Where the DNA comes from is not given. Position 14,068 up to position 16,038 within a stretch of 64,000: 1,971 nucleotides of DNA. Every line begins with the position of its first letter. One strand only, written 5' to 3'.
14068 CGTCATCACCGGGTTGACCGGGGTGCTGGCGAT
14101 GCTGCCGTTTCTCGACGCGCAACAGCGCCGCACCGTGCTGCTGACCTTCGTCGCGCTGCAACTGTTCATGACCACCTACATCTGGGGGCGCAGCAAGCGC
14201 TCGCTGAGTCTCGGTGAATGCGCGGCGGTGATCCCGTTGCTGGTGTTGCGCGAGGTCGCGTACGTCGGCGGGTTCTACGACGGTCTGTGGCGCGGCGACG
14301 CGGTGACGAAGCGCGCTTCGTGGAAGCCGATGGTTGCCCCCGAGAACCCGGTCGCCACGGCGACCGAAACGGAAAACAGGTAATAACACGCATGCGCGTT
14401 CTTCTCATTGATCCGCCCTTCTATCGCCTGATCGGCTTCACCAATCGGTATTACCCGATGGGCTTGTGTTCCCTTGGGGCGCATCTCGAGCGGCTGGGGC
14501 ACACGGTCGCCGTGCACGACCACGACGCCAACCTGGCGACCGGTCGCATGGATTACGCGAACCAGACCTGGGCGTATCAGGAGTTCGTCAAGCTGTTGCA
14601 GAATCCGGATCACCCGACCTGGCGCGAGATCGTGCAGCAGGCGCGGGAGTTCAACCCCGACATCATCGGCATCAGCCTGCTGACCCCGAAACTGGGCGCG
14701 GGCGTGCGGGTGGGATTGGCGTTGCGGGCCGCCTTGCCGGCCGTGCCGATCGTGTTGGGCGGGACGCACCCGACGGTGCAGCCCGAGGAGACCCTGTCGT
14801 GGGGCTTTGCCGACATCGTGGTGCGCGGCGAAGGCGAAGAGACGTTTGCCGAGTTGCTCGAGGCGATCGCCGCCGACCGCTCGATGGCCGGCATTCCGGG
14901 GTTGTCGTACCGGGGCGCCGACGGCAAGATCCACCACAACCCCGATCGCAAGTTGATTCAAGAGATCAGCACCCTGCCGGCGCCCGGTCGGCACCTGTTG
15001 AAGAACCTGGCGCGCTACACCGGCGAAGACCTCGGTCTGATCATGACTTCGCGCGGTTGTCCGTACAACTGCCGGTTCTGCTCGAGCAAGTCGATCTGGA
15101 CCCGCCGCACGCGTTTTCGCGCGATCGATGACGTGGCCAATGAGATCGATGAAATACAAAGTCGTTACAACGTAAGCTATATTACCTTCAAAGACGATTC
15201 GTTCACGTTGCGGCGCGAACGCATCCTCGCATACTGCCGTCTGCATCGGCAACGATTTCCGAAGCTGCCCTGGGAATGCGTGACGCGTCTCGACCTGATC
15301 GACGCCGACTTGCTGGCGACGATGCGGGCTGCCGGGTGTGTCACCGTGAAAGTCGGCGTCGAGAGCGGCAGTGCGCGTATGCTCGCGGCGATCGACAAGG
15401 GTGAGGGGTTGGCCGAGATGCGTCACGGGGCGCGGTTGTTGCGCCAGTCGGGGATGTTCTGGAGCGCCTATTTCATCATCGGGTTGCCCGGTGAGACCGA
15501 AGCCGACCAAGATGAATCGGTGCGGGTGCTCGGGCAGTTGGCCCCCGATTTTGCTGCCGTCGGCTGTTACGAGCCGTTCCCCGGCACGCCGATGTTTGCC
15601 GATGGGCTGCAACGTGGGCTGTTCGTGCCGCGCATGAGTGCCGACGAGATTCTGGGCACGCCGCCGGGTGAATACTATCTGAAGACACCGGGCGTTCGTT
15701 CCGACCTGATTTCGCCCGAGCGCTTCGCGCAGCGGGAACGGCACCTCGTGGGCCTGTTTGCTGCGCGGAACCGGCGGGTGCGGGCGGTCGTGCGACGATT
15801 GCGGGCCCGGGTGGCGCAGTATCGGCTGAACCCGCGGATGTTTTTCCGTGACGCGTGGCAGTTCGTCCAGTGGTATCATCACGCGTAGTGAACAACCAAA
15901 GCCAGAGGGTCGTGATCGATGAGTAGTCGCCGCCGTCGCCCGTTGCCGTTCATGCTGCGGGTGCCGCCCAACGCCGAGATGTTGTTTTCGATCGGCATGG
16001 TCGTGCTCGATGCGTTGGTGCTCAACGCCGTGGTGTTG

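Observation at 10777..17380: Co-directional cluster: SPASM radical-SAM + B12-radical-SAM + GT2 + B12-radical-SAM + polyprenyl-phosphate sugar transferase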

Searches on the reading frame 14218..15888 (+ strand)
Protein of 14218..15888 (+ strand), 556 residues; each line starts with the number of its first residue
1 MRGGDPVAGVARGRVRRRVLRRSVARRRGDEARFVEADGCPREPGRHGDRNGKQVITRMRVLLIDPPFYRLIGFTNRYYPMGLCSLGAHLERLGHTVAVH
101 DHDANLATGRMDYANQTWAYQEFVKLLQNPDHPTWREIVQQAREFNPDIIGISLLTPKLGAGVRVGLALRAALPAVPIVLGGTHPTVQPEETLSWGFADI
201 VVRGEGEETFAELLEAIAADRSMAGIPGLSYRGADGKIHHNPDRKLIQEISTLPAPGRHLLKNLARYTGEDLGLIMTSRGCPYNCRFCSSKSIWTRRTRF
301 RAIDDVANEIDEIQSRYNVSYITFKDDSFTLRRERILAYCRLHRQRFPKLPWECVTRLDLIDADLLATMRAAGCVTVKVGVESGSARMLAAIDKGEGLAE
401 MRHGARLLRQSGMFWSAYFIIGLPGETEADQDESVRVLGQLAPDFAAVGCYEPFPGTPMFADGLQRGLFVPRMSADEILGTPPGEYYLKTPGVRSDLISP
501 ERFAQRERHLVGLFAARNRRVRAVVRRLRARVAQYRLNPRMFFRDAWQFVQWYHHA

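Call 4: search_protein_families(library=pfam, proteins=[window:14218-15888:+], max_evalue=0.01)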
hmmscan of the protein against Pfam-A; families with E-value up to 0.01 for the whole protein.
window:14218-15888:+ (556 aa): 3 families
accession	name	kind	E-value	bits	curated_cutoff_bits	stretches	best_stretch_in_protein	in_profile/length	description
PF04055.27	Radical_SAM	-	8.2e-23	81.8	29.5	1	277-436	3-164/166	Radical SAM superfamily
PF02310.24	B12-binding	-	5.9e-21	75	32.1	1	76-214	10-121/121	B12 binding domain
PF19864.5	Radical_SAM_N2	-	0.0014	18.5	29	1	176-219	86-127/151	Radical SAM proteins, N-terminal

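Call 5: search_protein_families(library=ncbifam, proteins=[window:14218-15888:+], max_evalue=0.01)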
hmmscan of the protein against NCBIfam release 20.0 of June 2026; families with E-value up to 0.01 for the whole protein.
window:14218-15888:+ (556 aa): 32 families (the best 25 are shown)
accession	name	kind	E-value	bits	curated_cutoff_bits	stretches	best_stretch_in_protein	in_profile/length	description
NF050148.1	rSAM_ApyD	equivalog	3e-57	194.4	750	1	81-462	26-392/645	RiPP biosynthesis radical SAM protein ApyD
TIGR02026.1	BchE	equivalog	6.8e-51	173.6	481.35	1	134-462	51-386/497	magnesium-protoporphyrin IX monomethyl ester anaerobic oxidative cyclase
TIGR03471.1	HpnJ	equivalog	2.5e-46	158.6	577.6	1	126-470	49-394/472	hopanoid biosynthesis associated radical SAM protein HpnJ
TIGR04479.1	bcpD_PhpK_rSAM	subfamily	5.7e-35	120.6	600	1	199-460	172-428/504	PhpK family radical SAM P-methyltransferase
TIGR04013.1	B12_SAM_MJ_1487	hypoth_equivalog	1.6e-33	116.1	251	2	138-321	34-202/382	TIGR04013 family B12-binding domain/radical SAM domain-containing protein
TIGR04072.2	rSAM_ladder_B12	equivalog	6.6e-31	107.4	360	1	173-442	96-350/443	lipid biosynthesis B12-binding/radical SAM protein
TIGR04385.1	B12_rSAM_cofa1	equivalog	4.2e-29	102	450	1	76-441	16-364/438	B12 lower ligand biosynthesis radical SAM protein BzaD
NF033070.1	rSAM_AprD4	equivalog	3e-28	98.9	500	1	249-467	169-394/456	AprD4 family radical SAM diol-dehydratase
TIGR04014.1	B12_SAM_MJ_0865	equivalog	4.4e-28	98.2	360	1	177-459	70-354/434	methyl-coenzyme M reductase glutamine C-methyltransferase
NF038361.1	rSAM_Sden_1168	equivalog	1e-27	96.9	575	1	55-467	59-477/560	Sden_1168 family B12-binding radical SAM P-methyltransferase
NF033712.0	B12_rSAM_KedN5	subfamily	3.9e-24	84.8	700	1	143-331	59-253/624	KedN5 family methylcobalamin-dependent radical SAM C-methyltransferase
TIGR04367.1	HpnR_B12_rSAM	equivalog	1.9e-23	82.7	650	1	136-460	50-370/490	hopanoid C-3 methylase HpnR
TIGR03975.1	rSAM_ocin_1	subfamily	4.3e-23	81.6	281.85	1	136-441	118-430/606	RiPP maturation radical SAM C-methyltransferase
TIGR04295.1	B12_rSAM_oligo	hypoth_equivalog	5.3e-22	78.1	400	1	170-408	94-328/422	TIGR04295 family B12-binding domain-containing radical SAM protein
NF040546.1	rSAM_CUAEP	equivalog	2.5e-20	72.6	500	1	161-429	63-329/468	CUAEP/CCAEP-tail radical SAM (seleno)protein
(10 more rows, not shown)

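Call 20: search_solved_structures(query=window:14392-15888:+, max_evalue=0.001)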
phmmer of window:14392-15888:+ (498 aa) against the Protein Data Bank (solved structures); distinct sequences matched with E-value up to 0.001: 8.
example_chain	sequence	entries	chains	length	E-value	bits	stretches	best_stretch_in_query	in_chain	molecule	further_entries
9ccb_A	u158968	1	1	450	4.7e-23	84.9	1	123-401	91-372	Radical SAM core domain-containing protein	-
6fd2_B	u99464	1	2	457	2.5e-22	82.5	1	180-409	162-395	Putative apramycin biosynthetic oxidoreductase 4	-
7kdx_A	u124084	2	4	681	3.2e-11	45.9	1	87-282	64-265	Methyltransferase TokK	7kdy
9n1b_A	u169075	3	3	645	8.4e-11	44.5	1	87-378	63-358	Radical SAM protein | Radical SAM enzyme CysS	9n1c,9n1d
6wte_A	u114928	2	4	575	4.7e-10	42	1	203-378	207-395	B12-binding domain-containing protein | Tryptophan-C2-methyltransferase containing B12-binding domain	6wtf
5ul2_A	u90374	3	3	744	5.5e-10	41.8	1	66-338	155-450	OxsB protein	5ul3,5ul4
2qgq_A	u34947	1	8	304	7.9e-05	24.7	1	217-402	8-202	Protein TM_1862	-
4jc0_A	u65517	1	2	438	0.00017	23.6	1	217-402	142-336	Ribosomal protein S12 methylthiotransferase RimO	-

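Call 29: find_homologous_proteins(query=window:14392-15888:+, max_evalue=1e-20)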
Query window:14392-15888:+ (498 aa): 1972 proteins with E <= 1e-20 among 8000 candidates; the best 120 are listed.
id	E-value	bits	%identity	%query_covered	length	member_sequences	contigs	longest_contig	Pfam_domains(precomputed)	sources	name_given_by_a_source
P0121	2.9e-240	816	71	99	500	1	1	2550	PF04055.28,PF02310.25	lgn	-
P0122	3.9e-221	753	98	67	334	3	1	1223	PF04055.28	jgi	-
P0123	1.1e-130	455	44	99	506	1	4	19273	PF04055.28,PF02310.25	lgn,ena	-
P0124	3.5e-127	443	42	99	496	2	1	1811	PF04055.28,PF02310.25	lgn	-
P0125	3.6e-127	443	44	99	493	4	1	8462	PF04055.28,PF02310.25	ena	-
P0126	4.1e-126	440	41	99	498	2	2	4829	PF04055.28,PF02310.25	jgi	jgi:anaerobic magnesium-protoporphyrin IX monomethyl ester cyclase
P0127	9.0e-126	439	42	99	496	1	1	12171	PF04055.28,PF02310.25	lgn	-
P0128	1.9e-125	438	41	99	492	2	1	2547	PF04055.28,PF02310.25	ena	-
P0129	2.0e-125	437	42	99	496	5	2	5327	PF04055.28,PF02310.25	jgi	jgi:anaerobic magnesium-protoporphyrin IX monomethyl ester cyclase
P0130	2.9e-125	437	42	99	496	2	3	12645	PF04055.28,PF02310.25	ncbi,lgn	-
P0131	3.0e-125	437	41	99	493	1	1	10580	PF04055.28,PF02310.25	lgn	-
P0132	4.4e-125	436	44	99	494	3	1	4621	PF04055.28,PF02310.25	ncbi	-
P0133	8.5e-125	435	42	99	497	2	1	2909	PF04055.28,PF02310.25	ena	-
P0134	1.1e-124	435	40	99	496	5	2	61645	PF04055.28,PF02310.25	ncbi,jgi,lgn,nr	ncbi:MAG: hypothetical protein B6D35_03420 [Candidatus Brocadia sp. UTAMX2]|jgi:radical SAM superfam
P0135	1.7e-124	434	43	99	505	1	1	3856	PF04055.28,PF02310.25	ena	-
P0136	1.7e-124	434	40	99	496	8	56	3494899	PF04055.28,PF02310.25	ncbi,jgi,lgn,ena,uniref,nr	ncbi:MAG: radical SAM protein [Planctomycetia bacterium]|uniref:B12-binding domain-containing radica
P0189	4.2e-120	420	41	99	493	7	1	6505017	PF04055.28,PF02310.25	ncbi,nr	ncbi:MAG: B12-binding domain-containing radical SAM protein [Phycisphaerales bacterium]|nr:MAG: B12-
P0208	5.4e-117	410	39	99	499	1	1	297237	PF04055.28,PF02310.25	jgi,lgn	jgi:radical SAM superfamily enzyme YgiQ (UPF0313 family)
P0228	3.1e-115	404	39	99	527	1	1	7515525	PF04055.28,PF02310.25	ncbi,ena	-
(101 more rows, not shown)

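Call 30: find_encoding_contigs(protein=P0136, flank=8000, max_places=1)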
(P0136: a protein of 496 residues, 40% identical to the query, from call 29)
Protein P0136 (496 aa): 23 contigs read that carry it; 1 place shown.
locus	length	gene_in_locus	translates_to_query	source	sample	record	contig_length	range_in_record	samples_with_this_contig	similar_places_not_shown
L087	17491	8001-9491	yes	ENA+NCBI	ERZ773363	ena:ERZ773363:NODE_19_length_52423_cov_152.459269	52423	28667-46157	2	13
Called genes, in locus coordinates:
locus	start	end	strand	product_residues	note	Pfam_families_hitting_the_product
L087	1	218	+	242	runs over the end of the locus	PF00005:ABC_tran, PF02463:SMC_N (weak), PF13304:AAA_21 (faint)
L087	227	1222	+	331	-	PF25917:BSH_RND, PF25973:BSH_CzcB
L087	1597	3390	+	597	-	PF19864:Radical_SAM_N2, PF04055:Radical_SAM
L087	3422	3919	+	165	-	PF01288:HPPK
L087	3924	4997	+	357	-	PF03739:LptF_LptG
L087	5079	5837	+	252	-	PF18912:DZR_2, PF00156:Pribosyltran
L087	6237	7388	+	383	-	PF00155:Aminotran_1_2, PF00266:Aminotran_5, PF01053:Cys_Met_Meta_PP (weak)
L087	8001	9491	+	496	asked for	PF02310:B12-binding, PF04055:Radical_SAM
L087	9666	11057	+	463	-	PF13727:CoA_binding_3, PF02397:Bac_transf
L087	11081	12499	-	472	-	-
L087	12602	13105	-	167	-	PF03703:bPH_2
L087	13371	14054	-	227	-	-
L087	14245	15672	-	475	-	PF00672:HAMP, PF00989:PAS (weak), PF08448:PAS_4 (weak), PF13426:PAS_9 (weak), PF00512:HisKA, PF02518:HATPase_c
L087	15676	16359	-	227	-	PF00072:Response_reg, PF00486:Trans_reg_C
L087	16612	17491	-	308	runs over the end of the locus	-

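Call 31: find_encoding_contigs(protein=P0189, flank=8000, max_places=1)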
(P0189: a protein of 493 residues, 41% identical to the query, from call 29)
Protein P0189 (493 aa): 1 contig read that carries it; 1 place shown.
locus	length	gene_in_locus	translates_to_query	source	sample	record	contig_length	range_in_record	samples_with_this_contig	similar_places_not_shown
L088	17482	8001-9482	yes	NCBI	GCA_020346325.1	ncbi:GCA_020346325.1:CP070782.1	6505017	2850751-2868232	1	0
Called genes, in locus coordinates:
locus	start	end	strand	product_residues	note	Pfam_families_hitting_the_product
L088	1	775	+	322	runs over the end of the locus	PF19777:DUF6263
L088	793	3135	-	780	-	PF13385:Laminin_G_3, PF00754:F5_F8_type_C, PF22633:F5_F8_type_C_2 (weak)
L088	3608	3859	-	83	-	-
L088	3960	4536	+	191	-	PF03275:GLF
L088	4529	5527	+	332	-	PF00535:Glycos_transf_2, PF13641:Glyco_tranf_2_3, PF00535:Glycos_transf_2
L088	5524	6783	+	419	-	-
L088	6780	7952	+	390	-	PF13439:Glyco_transf_4, PF13579:Glyco_trans_4_4, PF13524:Glyco_trans_1_2 (faint), PF20706:GT4-conflict (weak), PF00534:Glycos_transf_1, PF13692:Glyco_trans_1_4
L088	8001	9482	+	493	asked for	PF02310:B12-binding, PF04055:Radical_SAM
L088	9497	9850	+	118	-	PF00535:Glycos_transf_2, PF13641:Glyco_tranf_2_3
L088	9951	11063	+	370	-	PF12705:PDDEXK_1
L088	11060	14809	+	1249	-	PF00580:UvrD-helicase, PF13245:AAA_19, PF13361:UvrD_C, PF13538:UvrD_C_2 (faint), PF12705:PDDEXK_1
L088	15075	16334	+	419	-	PF00155:Aminotran_1_2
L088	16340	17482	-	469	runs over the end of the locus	PF00884:Sulfatase, PF01663:Phosphodiest (faint), PF16347:SGSH_C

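Call 65: find_encoding_contigs(protein=P0228, flank=8000, max_places=1)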
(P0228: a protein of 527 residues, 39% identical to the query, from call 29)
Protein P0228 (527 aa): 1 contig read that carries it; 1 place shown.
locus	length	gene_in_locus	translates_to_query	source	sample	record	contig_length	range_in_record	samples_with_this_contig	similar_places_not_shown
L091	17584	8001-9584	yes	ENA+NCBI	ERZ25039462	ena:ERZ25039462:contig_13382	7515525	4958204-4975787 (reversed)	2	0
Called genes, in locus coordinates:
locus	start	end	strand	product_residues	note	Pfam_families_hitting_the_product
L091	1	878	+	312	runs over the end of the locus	PF00535:Glycos_transf_2, PF13641:Glyco_tranf_2_3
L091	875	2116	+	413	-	-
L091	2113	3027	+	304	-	PF14305:ATPgrasp_TupA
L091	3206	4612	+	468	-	PF04015:DUF362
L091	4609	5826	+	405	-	PF13439:Glyco_transf_4, PF13579:Glyco_trans_4_4, PF00534:Glycos_transf_1, PF13692:Glyco_trans_1_4, PF13524:Glyco_trans_1_2 (weak)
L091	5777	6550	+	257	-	PF05401:NodS (weak), PF13489:Methyltransf_23, PF01209:Ubie_methyltran, PF07021:MetW, PF13847:Methyltransf_31, PF08241:Methyltransf_11, PF08242:Methyltransf_12, PF13649:Methyltransf_25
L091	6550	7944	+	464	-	-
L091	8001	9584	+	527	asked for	PF02310:B12-binding, PF04055:Radical_SAM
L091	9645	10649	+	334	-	PF01073:3Beta_HSD (weak), PF01370:Epimerase, PF04321:RmlD_sub_bind, PF13460:NAD_binding_10 (weak), PF16363:GDP_Man_Dehyd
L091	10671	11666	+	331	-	PF00535:Glycos_transf_2, PF10111:Glyco_tranf_2_2 (faint), PF13641:Glyco_tranf_2_3, PF13632:Glyco_trans_2_3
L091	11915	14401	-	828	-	PF13231:PMT_2 (weak), PF18885:DUF5648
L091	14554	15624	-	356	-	PF04015:DUF362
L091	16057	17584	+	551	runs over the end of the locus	PF00795:CN_hydrolase, PF02540:NAD_synthase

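Call 66: find_encoding_contigs(protein=P0208, flank=8000, max_places=1)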
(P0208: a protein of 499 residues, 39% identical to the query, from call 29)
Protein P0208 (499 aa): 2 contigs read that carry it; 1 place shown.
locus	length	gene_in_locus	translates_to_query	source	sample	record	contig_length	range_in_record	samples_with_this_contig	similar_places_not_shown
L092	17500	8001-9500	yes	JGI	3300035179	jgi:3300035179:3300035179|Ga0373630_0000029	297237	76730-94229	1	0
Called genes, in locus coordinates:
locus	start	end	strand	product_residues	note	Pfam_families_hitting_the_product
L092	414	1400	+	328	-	PF04932:Wzy_C (weak)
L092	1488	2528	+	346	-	PF01075:Glyco_transf_9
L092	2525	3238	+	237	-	PF02353:CMAS, PF13489:Methyltransf_23, PF01209:Ubie_methyltran, PF07021:MetW, PF13847:Methyltransf_31, PF08241:Methyltransf_11, PF08242:Methyltransf_12, PF13649:Methyltransf_25, +1 more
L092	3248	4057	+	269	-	PF13489:Methyltransf_23, PF08241:Methyltransf_11, PF13649:Methyltransf_25 (weak), PF08242:Methyltransf_12, PF13847:Methyltransf_31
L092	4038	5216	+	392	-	PF20706:GT4-conflict, PF00534:Glycos_transf_1, PF13692:Glyco_trans_1_4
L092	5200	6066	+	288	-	PF08241:Methyltransf_11, PF13649:Methyltransf_25 (weak)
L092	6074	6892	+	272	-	PF01522:Polysacc_deac_1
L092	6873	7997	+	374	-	PF00534:Glycos_transf_1, PF13692:Glyco_trans_1_4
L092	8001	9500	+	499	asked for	PF02310:B12-binding, PF04055:Radical_SAM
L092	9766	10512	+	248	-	PF04055:Radical_SAM (weak), PF13186:SPASM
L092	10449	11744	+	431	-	-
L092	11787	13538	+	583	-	PF02397:Bac_transf, PF00072:Response_reg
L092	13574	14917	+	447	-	PF00309:Sigma54_AID, PF04963:Sigma54_CBD, PF04552:Sigma54_DBD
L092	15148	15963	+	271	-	PF00561:Abhydrolase_1, PF12146:Hydrolase_4, PF12697:Abhydrolase_6 (weak)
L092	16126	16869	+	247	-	PF01522:Polysacc_deac_1, PF03065:Glyco_hydro_57 (faint)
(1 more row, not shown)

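Call 72: predict_structure(alignment_id=A2)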
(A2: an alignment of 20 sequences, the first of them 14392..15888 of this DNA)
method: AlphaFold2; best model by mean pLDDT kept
length: 498 residues; sequences in the alignment: 20
mean_pLDDT: 89.8   pTM: 0.91
mean pLDDT of the five models: 89.8, 89.2, 88.3, 87.6, 87.2
residues with pLDDT >= 90: 332; 70-90: 137; 50-70: 29; < 50: 0
segments of 3 or more residues with pLDDT < 50: none
pLDDT, mean of each block of 10 residues (from residue 1): 96 81 93 97 81 73 93 96 98 91 97 97 76 93 91 95 93 91 91 92 92 89 76 62 91 95 82 79 94 90 91 94 92 88 95 94 94 95 93 87 94 95 94 92 93 89 89 89 86 75
secondary structure, 60 per line:
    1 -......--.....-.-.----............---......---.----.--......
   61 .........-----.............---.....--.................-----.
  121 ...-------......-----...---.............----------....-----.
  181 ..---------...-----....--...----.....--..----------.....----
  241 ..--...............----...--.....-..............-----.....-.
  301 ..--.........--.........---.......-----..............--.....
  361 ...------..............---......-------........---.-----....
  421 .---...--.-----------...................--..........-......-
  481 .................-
elements in order: E2-7 H10-14 H23-34 E38-43 H55-69 H75-87 E91-95 H98-114 E120-123 H131-136 E142-144 H148-160 E171-174 E180-182 H232-236 H245-259 E264-266 H269-273 H275-288 E294-298 H305-313 E316-324 H328-334 H340-353 E356-363 H370-383 E387-392 H400-407 H417-421 H442-460 H463-472 H474-479 H481-497

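Call 75: fold_search(model_id=the predicted structure, library=pdb)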
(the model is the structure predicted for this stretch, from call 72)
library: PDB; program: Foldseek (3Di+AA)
matches with E <= 10: 1812; with E <= 0.001: 117
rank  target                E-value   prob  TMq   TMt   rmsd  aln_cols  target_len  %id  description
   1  6fd2_B                2.1e-22  1.00  0.67  0.73   7.2       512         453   21  Radical SAM 1,2-diol dehydratase AprD4 in complex with its substrate paromamine (released 2018-01-17)
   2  6fd2_A                6.8e-22  1.00  0.67  0.73   6.9       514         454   20  Radical SAM 1,2-diol dehydratase AprD4 in complex with its substrate paromamine (released 2018-01-17)
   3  6wte_A                1.2e-21  1.00  0.65  0.57   7.8       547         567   19  Structure of radical S-adenosylmethionine methyltransferase, TsrM, from Kitasatospora setae with cobalamin and [4Fe-4S (released 2020-12-23)
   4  6wtf_A                1.3e-21  1.00  0.66  0.61   6.6       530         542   20  Structure of radical S-adenosylmethionine methyltransferase, TsrM, from Kitasatospora setae with tryptophan substrate  (released 2020-12-23)
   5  9ccb                  4.6e-21  1.00  0.58  0.69   9.9       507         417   19  X-ray crystal structure of methyl-coenzyme M reductase glutamine methylase (MgmA) from Methanothermobacter marburgensis  (released 2025-01-01)
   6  6wtf_B                4.8e-21  1.00  0.62  0.58   5.7       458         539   21  Structure of radical S-adenosylmethionine methyltransferase, TsrM, from Kitasatospora setae with tryptophan substrate  (released 2020-12-23)
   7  6wte_B                5.4e-21  1.00  0.63  0.60   5.5       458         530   21  Structure of radical S-adenosylmethionine methyltransferase, TsrM, from Kitasatospora setae with cobalamin and [4Fe-4S (released 2020-12-23)
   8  9n1d                  1.2e-18  1.00  0.61  0.49   4.7       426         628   19  Crystal structure of CysS from Corallococcus sp. CA054B with 5'-deoxyadenosine and methionine bound (released 2026-01-28)
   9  9n1b                  1.8e-18  1.00  0.60  0.49   4.8       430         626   19  Crystal structure of CysS from Corallococcus sp. CA054B with 5'-deoxyadenosine, methionine, and pantetheinylated 3-metho (released 2026-01-28)
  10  5ul4                  5.2e-18  1.00  0.61  0.43   3.5       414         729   18  Structure of Cobalamin-dependent S-adenosylmethionine radical enzyme OxsB with aqua-cobalamin and S-adenosylmethionine b (released 2017-04-19)
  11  5ul3                  7.7e-18  1.00  0.60  0.42   4.0       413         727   18  Structure of Cobalamin-dependent S-adenosylmethionine radical enzyme OxsB with aqua-cobalamin bound (released 2017-04-19)
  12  9n1c                  8.2e-18  1.00  0.58  0.48   6.7       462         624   18  Crystal structure of CysS from Corallococcus sp. CA054B with 5'-deoxyadenosine, methionine, and pantetheinylated 3-ethox (released 2026-01-28)
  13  5ul2                  9.1e-18  1.00  0.59  0.41   3.7       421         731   18  Structure of Apo, SeMet-labeled Cobalamin-dependent S-adenosylmethionine radical enzyme OxsB (released 2017-04-19)
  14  7kdy_A                5.5e-17  1.00  0.61  0.47   4.2       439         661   19  Crystal structure of Streptomyces tokunonesis TokK with hydroxycobalamin, 5'-deoxyadenosine, methionine, and (2R)-pant (released 2022-01-12)
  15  7kdx_B                2.3e-16  1.00  0.62  0.47   5.4       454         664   20  Crystal structure of Streptomyces tokunonesis TokK with hydroxycobalamin, 5'-deoxyadenosine, and methionine (released 2022-01-12)
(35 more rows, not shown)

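Call 79: search_protein_families(library=padloc, proteins=[window:14392-15888:+], max_evalue=0.001)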
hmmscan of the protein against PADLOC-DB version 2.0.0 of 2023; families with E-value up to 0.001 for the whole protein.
window:14392-15888:+ (498 aa): 1 family
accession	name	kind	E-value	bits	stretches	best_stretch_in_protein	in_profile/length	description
PDLC04689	PDC-M51A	-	2.4e-11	41.1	1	119-380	101-349/420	-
